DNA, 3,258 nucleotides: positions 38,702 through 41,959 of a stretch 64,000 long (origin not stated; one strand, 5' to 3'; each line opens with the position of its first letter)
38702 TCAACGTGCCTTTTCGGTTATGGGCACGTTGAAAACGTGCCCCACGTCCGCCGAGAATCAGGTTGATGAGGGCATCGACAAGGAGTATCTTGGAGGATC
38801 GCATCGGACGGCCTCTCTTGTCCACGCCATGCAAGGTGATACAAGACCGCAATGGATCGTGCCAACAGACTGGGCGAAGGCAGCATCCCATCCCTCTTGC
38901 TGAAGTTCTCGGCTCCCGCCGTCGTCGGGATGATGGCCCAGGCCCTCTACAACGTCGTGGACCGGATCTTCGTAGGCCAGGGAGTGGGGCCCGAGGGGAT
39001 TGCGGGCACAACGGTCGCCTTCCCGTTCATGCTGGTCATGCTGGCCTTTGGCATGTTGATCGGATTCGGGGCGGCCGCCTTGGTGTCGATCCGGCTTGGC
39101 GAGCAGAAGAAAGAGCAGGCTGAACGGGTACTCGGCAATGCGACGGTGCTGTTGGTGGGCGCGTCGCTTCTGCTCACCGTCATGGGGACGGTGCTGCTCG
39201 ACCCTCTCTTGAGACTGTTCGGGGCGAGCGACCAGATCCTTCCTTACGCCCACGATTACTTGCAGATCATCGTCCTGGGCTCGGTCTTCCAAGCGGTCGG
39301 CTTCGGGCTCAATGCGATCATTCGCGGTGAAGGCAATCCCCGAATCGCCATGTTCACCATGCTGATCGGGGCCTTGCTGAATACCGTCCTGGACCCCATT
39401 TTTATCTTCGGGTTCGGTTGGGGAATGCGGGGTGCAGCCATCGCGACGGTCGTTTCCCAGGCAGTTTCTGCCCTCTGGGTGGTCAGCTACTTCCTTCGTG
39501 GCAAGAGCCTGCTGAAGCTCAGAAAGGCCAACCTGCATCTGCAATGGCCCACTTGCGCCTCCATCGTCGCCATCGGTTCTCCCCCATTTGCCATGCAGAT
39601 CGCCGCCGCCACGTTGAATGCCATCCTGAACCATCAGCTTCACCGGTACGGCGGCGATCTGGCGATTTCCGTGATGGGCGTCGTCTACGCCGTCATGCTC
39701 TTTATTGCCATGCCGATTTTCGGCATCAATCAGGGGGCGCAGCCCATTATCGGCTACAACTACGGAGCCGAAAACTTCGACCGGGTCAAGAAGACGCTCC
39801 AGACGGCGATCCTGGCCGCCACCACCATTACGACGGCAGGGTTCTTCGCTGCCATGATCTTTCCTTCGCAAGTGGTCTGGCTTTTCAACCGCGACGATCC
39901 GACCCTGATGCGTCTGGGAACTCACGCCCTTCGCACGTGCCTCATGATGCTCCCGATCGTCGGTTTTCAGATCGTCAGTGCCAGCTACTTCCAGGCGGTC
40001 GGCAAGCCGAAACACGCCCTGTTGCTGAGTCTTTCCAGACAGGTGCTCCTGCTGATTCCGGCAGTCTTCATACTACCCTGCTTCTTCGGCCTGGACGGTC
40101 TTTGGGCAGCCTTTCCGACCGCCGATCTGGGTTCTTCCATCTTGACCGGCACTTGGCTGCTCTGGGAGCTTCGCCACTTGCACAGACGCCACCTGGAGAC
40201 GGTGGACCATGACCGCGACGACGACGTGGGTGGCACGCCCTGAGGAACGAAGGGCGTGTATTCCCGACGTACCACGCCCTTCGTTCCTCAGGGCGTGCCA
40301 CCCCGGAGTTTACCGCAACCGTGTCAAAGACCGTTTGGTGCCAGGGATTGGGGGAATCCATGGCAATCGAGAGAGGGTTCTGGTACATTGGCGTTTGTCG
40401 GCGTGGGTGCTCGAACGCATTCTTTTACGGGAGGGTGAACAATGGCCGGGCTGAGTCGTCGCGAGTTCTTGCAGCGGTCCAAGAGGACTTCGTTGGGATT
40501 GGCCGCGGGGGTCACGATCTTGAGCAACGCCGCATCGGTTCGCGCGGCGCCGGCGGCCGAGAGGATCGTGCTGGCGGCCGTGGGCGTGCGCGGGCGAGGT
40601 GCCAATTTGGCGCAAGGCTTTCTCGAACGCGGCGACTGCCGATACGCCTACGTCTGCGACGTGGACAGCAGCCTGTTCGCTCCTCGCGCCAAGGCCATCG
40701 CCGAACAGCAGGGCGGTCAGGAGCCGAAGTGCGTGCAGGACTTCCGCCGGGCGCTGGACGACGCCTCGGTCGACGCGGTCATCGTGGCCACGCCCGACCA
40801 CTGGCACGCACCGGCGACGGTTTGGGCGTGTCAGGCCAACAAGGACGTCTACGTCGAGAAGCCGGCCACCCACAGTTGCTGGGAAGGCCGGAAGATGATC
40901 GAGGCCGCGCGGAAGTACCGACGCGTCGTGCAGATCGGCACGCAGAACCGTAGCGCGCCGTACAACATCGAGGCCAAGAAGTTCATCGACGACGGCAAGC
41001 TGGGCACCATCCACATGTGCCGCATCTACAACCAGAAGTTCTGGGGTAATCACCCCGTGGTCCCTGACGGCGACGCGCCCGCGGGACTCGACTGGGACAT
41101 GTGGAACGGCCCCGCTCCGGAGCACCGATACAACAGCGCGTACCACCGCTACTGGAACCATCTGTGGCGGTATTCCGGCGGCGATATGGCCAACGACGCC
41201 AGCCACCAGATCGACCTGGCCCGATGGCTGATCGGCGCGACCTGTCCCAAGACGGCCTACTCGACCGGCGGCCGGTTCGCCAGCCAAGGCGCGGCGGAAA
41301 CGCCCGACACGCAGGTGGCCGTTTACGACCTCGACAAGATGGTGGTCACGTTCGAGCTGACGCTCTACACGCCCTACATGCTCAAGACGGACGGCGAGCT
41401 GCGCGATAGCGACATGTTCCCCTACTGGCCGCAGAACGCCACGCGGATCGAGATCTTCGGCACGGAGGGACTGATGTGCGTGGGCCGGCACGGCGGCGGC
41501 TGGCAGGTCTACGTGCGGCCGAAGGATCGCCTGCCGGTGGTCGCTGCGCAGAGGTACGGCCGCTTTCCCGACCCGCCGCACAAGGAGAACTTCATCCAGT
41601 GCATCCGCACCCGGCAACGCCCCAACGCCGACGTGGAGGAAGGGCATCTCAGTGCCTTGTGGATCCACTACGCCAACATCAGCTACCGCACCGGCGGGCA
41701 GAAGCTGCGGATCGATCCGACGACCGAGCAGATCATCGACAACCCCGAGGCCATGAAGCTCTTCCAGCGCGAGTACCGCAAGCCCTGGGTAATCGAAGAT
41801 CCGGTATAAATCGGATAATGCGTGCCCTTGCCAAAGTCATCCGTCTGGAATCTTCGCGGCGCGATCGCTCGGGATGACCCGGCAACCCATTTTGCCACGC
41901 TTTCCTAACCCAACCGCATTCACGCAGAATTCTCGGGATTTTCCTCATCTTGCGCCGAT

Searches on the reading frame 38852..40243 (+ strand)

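Call 21: search_protein_families(library=pfam, proteins=[window:38852-40243:+], max_evalue=0.0001)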
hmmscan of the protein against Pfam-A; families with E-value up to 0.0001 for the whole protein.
window:38852-40243:+ (463 aa): 1 family
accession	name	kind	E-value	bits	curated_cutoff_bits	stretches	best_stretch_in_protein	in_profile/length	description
PF01554.23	MatE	-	1.4e-53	181.4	24.9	2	22-183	1-161/161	MatE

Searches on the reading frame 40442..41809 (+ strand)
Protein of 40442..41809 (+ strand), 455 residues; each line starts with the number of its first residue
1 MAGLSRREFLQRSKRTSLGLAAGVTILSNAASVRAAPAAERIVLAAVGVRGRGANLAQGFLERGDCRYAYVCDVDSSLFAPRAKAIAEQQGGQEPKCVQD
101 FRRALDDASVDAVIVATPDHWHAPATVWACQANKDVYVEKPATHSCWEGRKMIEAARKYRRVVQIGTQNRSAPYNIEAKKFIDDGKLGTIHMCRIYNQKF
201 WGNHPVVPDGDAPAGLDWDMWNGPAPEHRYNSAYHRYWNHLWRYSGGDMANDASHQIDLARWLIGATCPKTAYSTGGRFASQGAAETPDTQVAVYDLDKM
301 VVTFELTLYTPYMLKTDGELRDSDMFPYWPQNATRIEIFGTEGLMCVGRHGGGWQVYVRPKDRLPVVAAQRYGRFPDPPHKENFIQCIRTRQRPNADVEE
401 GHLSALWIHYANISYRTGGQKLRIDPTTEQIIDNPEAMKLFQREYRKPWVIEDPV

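Call 21: search_protein_families(library=pfam, proteins=[window:40442-41809:+], max_evalue=0.0001)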
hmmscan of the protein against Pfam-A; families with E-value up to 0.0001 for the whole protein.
window:40442-41809:+ (455 aa): 4 families
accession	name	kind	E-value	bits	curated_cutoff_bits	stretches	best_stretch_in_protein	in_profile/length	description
PF19051.5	GFO_IDH_MocA_C2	-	1.2e-18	68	23.3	2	361-450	165-253/254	Oxidoreductase family, C-terminal alpha/beta domain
PF01408.29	GFO_IDH_MocA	-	5.6e-13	50.1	24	1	80-166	36-119/120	Oxidoreductase family, NAD-binding Rossmann fold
PF22725.1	GFO_IDH_MocA_C3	-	5.3e-12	46.3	27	1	231-343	20-121/124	GFO/IDH/MocA C-terminal domain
PF02894.22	GFO_IDH_MocA_C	-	6.5e-08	33.1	22.9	1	237-410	31-205/218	Oxidoreductase family, C-terminal alpha/beta domain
